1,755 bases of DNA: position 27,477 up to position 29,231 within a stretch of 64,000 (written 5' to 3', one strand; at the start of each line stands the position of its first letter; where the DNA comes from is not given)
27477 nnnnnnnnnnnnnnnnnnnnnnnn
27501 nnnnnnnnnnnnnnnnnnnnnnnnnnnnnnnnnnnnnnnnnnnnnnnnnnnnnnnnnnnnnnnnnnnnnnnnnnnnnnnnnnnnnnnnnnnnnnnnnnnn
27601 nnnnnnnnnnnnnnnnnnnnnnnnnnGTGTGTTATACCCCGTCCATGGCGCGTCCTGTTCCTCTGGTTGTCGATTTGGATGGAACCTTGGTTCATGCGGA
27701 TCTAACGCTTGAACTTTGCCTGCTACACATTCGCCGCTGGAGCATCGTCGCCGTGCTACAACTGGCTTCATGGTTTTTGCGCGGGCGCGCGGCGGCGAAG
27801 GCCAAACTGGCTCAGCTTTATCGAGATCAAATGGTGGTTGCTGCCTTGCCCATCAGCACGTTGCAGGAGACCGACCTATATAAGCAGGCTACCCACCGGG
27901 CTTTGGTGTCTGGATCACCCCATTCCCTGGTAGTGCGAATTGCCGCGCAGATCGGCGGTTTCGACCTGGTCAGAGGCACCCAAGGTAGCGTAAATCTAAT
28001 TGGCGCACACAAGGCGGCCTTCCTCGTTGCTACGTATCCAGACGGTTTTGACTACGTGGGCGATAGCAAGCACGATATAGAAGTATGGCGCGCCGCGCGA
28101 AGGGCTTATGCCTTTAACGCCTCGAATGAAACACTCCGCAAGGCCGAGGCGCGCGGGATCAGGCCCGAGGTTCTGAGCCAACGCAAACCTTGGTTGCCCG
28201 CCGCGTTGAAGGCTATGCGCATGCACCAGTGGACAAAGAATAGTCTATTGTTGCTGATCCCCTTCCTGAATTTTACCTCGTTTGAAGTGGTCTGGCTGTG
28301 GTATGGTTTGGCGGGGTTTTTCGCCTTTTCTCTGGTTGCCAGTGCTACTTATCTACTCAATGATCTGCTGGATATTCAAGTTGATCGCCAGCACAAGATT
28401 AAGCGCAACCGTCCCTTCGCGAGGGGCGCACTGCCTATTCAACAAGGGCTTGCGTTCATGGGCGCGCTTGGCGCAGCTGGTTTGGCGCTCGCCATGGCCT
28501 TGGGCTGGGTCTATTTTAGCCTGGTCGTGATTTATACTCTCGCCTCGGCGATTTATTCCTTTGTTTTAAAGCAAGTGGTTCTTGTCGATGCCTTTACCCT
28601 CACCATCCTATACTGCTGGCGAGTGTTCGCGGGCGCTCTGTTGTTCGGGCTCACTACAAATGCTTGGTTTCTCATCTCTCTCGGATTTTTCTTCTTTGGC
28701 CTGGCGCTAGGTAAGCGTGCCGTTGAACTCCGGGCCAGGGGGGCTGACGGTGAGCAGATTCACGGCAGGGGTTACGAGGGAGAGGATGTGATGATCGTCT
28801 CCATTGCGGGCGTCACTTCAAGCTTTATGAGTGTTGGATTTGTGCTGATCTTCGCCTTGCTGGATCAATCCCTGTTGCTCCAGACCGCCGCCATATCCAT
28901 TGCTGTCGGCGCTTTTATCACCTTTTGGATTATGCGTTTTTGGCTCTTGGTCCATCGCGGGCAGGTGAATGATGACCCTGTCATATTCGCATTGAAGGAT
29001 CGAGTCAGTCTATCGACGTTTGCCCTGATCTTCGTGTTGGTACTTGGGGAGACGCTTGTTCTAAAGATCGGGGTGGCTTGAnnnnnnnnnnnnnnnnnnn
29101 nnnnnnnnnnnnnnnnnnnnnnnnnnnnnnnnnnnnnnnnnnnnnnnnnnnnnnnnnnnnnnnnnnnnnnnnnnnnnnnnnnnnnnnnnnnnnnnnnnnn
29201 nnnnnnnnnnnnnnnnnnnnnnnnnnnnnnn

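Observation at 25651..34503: Mycobacterial-type lipid-linked D-arabinofuranose donor pathway in a Gram-negative-looking genome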

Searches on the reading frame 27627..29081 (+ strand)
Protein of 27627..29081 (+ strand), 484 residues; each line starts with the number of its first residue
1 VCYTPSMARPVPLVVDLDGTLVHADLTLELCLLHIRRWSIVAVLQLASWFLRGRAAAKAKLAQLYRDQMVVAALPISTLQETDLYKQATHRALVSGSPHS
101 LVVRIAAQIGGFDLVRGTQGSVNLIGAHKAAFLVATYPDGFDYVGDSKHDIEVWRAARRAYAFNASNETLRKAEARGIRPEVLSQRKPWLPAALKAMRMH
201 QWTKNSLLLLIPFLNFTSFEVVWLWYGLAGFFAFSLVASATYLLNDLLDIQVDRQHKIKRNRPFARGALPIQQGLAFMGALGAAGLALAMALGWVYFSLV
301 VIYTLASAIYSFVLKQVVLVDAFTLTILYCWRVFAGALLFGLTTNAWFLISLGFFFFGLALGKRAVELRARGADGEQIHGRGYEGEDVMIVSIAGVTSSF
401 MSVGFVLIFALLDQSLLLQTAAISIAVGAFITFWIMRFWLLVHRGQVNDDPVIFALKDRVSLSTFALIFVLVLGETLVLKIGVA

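Call 3: search_protein_families(library=pfam, proteins=[window:27627-29081:+], max_evalue=0.01)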
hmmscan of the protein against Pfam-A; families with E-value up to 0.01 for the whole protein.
window:27627-29081:+ (484 aa): 2 families
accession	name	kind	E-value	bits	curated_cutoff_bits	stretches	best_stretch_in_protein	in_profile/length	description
PF01040.23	UbiA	-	1.6e-19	70.7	34.2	1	221-445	16-235/250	UbiA prenyltransferase family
PF12710.13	HAD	-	2e-05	25.5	27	1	14-152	2-186/189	haloacid dehalogenase-like hydrolase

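Call 8: search_solved_structures(query=window:27627-29081:+, show_alignments=1, max_evalue=0.01)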
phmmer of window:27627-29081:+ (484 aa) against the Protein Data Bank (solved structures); distinct sequences matched with E-value up to 0.01: 3.
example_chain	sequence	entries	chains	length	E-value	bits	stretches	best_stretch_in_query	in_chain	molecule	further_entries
8j8j_D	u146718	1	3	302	2.5e-21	79.4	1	191-475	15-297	Decaprenyl-phosphate phosphoribosyltransferase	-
8j8k_A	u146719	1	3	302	3.7e-12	49.1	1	191-475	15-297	Decaprenyl-phosphate phosphoribosyltransferase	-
6m31_A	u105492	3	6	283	9e-05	24.8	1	195-324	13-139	Digeranylgeranylglyceryl phosphate synthase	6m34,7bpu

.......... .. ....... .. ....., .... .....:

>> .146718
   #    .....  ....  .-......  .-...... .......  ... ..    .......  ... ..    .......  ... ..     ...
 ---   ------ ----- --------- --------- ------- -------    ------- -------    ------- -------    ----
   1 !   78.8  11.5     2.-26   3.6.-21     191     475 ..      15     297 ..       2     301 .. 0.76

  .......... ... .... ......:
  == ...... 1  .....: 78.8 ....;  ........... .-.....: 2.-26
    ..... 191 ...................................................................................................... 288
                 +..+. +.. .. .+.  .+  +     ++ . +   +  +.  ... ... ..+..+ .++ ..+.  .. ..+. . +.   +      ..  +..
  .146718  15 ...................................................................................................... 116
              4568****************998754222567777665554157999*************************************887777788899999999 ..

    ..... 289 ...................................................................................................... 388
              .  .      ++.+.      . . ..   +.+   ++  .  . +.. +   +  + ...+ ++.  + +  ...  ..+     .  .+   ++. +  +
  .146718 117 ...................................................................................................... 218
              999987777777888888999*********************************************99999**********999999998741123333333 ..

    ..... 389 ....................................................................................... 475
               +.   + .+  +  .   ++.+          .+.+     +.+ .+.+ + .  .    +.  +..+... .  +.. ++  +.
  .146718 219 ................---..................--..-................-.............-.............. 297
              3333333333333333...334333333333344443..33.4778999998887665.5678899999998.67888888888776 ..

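Call 17: search_protein_families(library=ncbifam, proteins=[window:27627-29081:+], max_evalue=0.001)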
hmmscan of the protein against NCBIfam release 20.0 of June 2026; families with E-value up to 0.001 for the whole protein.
window:27627-29081:+ (484 aa): 13 families
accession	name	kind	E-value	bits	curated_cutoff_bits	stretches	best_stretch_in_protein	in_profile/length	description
NF006088.0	PRK08238.1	equivalog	1.6e-125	419.5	351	1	6-473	7-477/482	UbiA family prenyltransferase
NF008978.0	PRK12324.1-4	equivalog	3.4e-37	128.1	207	1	189-473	31-315/322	decaprenyl-phosphate phosphoribosyltransferase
NF008977.0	PRK12324.1-2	equivalog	2.1e-34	119.3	234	1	194-473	6-284/297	decaprenyl-phosphate phosphoribosyltransferase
NF008976.0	PRK12324.1-1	equivalog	1.6e-24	86.9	474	1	193-478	21-304/306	decaprenyl-phosphate phosphoribosyltransferase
NF009523.0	PRK12884.1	equivalog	7.3e-12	45.1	269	1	228-418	40-220/279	prenyltransferase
TIGR01474.1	ubiA_proteo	equivalog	1.4e-07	31.3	275.45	1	235-348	51-165/282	4-hydroxybenzoate octaprenyltransferase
NF009521.0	PRK12882.1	equivalog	2.5e-07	30.2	296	1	231-413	45-217/280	geranylgeranylglycerol-phosphate geranylgeranyltransferase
TIGR01473.1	cyoE_ctaB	equivalog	2.6e-07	30.7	210.3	1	231-317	41-129/281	heme o synthase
NF009522.0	PRK12883.1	equivalog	7e-07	29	353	1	231-341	43-151/279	geranylgeranylglycerol-phosphate geranylgeranyltransferase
NF005742.0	PRK07566.1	equivalog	4.2e-06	26.1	313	1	233-357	74-200/315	chlorophyll synthase ChlG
NF009525.0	PRK12887.1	equivalog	5.4e-05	22.7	226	1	244-323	73-153/310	homogentisate phytyltransferase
NF045897.1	SCO3242_trans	equivalog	0.00038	20.1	260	0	242-314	48-117/287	SCO3242 family prenyltransferase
NF003348.0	PRK04375.1-1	equivalog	0.00045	19.7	285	1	232-315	44-129/292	heme o synthase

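Call 43: search_dna_similar(query=window:27627-29081:+, collection=phages, mode=protein, max_rows=15)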
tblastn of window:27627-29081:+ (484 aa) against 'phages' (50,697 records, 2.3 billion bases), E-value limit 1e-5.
Records with a match: 1; places in all: 1; records where one place covers at least 80% of the query: 0.
Best place of each record, by identity: <60% 1.
By first word of the organism name: Bacteriophage 1.
By host as written in the record: - 1.
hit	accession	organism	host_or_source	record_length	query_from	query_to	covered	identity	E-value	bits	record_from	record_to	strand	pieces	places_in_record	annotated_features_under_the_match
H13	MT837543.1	Bacteriophage sp.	human fecal samples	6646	190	347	33%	27.2%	1e-12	77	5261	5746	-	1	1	record has no annotation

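Call 77: search_dna_similar(query=window:27627-29081:+, collection=plasmids, mode=protein, max_rows=40, max_evalue=1e-10)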
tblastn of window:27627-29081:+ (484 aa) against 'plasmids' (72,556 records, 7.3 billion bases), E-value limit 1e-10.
Records with a match: 93; places in all: 93; records where one place covers at least 80% of the query: 80.
Best place of each record, by identity: <60% 93.
By first word of the organism name: Rhizobium 36; Sinorhizobium 5; Azospirillum 4; Salipiger 3; Sphingomonadaceae 3; Cereibacter 3; Burkholderia 3; Mesorhizobium 3; Vibrio 3; Rhodovulum 2; and 24 more.
By predicted mobility (MOB-suite, as given by PLSDB): non-mobilizable 65; conjugative 21; mobilizable 7.
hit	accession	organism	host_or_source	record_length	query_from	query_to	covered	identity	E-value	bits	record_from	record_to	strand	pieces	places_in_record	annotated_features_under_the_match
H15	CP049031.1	Rhodobacteraceae bacterium SC52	Apostichopus japonicus,pure ...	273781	11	475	96%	41.3%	8e-92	312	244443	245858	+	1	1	UbiA family prenyltransferase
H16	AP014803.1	Rhodovulum sulfidophilum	-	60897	13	477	96%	41.0%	3e-62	227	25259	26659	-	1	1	prenyltransferase family protein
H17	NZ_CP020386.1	Rhodovulum sp. MB263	cell culture,mud flat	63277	13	477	96%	38.6%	2e-61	224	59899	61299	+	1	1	UbiA family prenyltransferase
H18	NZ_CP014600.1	Salipiger sp. CCB-MM3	mangrove soil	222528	6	477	98%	37.6%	1e-57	213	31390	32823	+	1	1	UbiA family prenyltransferase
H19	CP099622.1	Sphingomonadaceae bacterium OTU29THOMA1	Arabidopsis thaliana,pure culture,leaf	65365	11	476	96%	37.5%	6e-53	199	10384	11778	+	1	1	UbiA family prenyltransferase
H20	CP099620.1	Sphingomonadaceae bacterium OTU29MARTA1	Arabidopsis thaliana,pure culture,leaf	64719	11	476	96%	37.5%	2e-52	198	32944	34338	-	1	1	UbiA family prenyltransferase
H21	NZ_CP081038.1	Leisingera sp. M527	-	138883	13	478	96%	37.3%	5e-49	188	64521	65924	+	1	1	UbiA family prenyltransferase | GtrA family protein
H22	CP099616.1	Sphingomonadaceae bacterium OTU29LAMAA1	Arabidopsis thaliana,pure culture,leaf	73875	11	476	96%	37.3%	9e-53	199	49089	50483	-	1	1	UbiA family prenyltransferase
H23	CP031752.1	Cereibacter sphaeroides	cell culture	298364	13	478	96%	37.2%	1e-56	210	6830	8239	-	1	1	UbiA family prenyltransferase | GtrA family protein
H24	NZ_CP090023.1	Cereibacter azotoformans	cell culture,Aquaculture sediment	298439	13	478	96%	37.2%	1e-56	210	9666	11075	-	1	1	UbiA family prenyltransferase | GtrA family protein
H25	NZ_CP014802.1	Salipiger profundus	single cell,environmental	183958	13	477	96%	37.3%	3e-52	197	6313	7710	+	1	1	UbiA family prenyltransferase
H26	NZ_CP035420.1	Leisingera sp. NJS204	cell culture,Marine Biofilm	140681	13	478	96%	37.2%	9e-51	193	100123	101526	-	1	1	UbiA family prenyltransferase | GtrA family protein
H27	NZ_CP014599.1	Salipiger sp. CCB-MM3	mangrove soil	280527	13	474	95%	36.8%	4e-59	218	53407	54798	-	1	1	UbiA family prenyltransferase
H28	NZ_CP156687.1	Burkholderia stagnalis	Bacterial cells,soils collected in ...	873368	13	472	95%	36.7%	1e-54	205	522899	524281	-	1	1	UbiA family prenyltransferase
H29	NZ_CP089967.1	Cereibacter azotoformans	Owen's River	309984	13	461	93%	37.5%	5e-57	211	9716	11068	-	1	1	UbiA family prenyltransferase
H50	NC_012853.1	Rhizobium leguminosarum bv. trifolii WSM1325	-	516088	12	474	96%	33.2%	2e-47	183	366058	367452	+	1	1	UbiA family prenyltransferase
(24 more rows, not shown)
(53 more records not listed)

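Call 78: get_annotated_region(hit=H23, flank=7000)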
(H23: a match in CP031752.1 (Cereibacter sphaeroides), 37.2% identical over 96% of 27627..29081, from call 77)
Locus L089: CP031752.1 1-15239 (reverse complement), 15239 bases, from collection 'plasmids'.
description: Cereibacter sphaeroides strain EBL0706 plasmid p.A, complete sequence
organism: Cereibacter sphaeroides (NCBI taxid 1063)
taxonomy: Bacteria; Pseudomonadota; Alphaproteobacteria; Rhodobacterales; Paracoccaceae; Cereibacter; Cereibacter sphaeroides
host: -; source: cell culture; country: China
typing (MOB-suite, as given by PLSDB): non-mobilizable; replicon rep_cluster_252
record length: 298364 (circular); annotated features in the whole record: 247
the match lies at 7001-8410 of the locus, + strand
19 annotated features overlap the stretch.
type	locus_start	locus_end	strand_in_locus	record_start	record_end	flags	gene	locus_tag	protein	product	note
CDS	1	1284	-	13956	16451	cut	napA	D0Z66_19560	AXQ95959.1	periplasmic nitrate reductase subunit alpha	-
CDS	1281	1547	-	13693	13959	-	-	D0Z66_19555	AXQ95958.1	F420 reductase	-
CDS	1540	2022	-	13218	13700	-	napF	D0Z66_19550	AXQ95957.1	ferredoxin-type protein NapF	-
CDS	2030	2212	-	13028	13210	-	napE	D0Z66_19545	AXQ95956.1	periplasmic nitrate reductase, NapE protein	-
CDS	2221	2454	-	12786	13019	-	-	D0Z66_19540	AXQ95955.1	nitrate reductase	-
CDS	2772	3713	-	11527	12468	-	-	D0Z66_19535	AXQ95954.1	nitrate reductase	-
CDS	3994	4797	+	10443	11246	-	-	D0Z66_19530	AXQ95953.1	glycosyl transferase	-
CDS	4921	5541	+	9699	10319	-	-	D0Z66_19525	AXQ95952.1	class I SAM-dependent methyltransferase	-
CDS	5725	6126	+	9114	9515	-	-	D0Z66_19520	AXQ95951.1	hypothetical protein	-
CDS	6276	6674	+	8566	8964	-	-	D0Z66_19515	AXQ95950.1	hypothetical protein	-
CDS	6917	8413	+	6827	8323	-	-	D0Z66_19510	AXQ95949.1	UbiA family prenyltransferase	-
CDS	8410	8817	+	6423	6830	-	-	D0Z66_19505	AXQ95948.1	GtrA family protein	-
CDS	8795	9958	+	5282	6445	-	-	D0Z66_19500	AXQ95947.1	hypothetical protein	-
CDS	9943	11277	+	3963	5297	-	-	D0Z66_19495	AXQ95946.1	FAD-binding oxidoreductase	-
CDS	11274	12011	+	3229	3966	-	-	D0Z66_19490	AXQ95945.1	SDR family oxidoreductase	-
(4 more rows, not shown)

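Call 79: get_annotated_region(hit=H50, flank=8000)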
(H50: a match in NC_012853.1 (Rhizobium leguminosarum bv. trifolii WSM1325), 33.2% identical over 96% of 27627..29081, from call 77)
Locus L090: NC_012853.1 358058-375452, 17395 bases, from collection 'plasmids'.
description: Rhizobium leguminosarum bv. trifolii WSM1325 plasmid pR132503, complete sequence
organism: Rhizobium leguminosarum bv. trifolii WSM1325 (NCBI taxid 395491)
taxonomy: Bacteria; Pseudomonadota; Alphaproteobacteria; Hyphomicrobiales; Rhizobiaceae; Rhizobium; Rhizobium leguminosarum; Rhizobium leguminosarum bv. trifolii WSM1325
host: -; source: -; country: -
typing (MOB-suite, as given by PLSDB): conjugative; replicon rep_cluster_32; relaxase MOBQ; mating-pair formation MPF_T
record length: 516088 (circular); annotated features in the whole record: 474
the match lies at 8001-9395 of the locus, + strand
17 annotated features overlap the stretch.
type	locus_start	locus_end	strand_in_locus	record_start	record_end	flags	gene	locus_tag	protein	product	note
CDS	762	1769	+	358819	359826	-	-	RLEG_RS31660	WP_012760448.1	SDR family oxidoreductase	-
CDS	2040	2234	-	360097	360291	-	-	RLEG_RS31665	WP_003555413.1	hypothetical protein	-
CDS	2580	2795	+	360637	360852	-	-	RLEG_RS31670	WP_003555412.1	hypothetical protein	-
CDS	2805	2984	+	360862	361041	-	-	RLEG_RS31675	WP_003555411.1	hypothetical protein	-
CDS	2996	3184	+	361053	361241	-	-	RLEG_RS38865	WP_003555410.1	hypothetical protein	-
CDS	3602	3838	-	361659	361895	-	-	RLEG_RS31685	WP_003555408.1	hypothetical protein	-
CDS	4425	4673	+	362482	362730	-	-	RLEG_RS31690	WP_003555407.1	hypothetical protein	-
CDS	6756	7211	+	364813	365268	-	-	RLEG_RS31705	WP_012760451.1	hypothetical protein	-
CDS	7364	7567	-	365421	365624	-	-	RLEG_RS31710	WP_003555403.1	hypothetical protein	-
CDS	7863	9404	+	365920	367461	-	-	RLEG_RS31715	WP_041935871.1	UbiA family prenyltransferase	-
CDS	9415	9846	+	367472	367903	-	-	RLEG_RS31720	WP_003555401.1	GtrA family protein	-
CDS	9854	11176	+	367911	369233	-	-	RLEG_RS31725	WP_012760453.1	FAD-binding oxidoreductase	-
CDS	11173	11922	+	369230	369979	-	-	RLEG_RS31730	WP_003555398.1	SDR family oxidoreductase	-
CDS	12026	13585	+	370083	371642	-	-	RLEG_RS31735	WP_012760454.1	hypothetical protein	-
CDS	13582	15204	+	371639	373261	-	-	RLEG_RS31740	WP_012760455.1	hypothetical protein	-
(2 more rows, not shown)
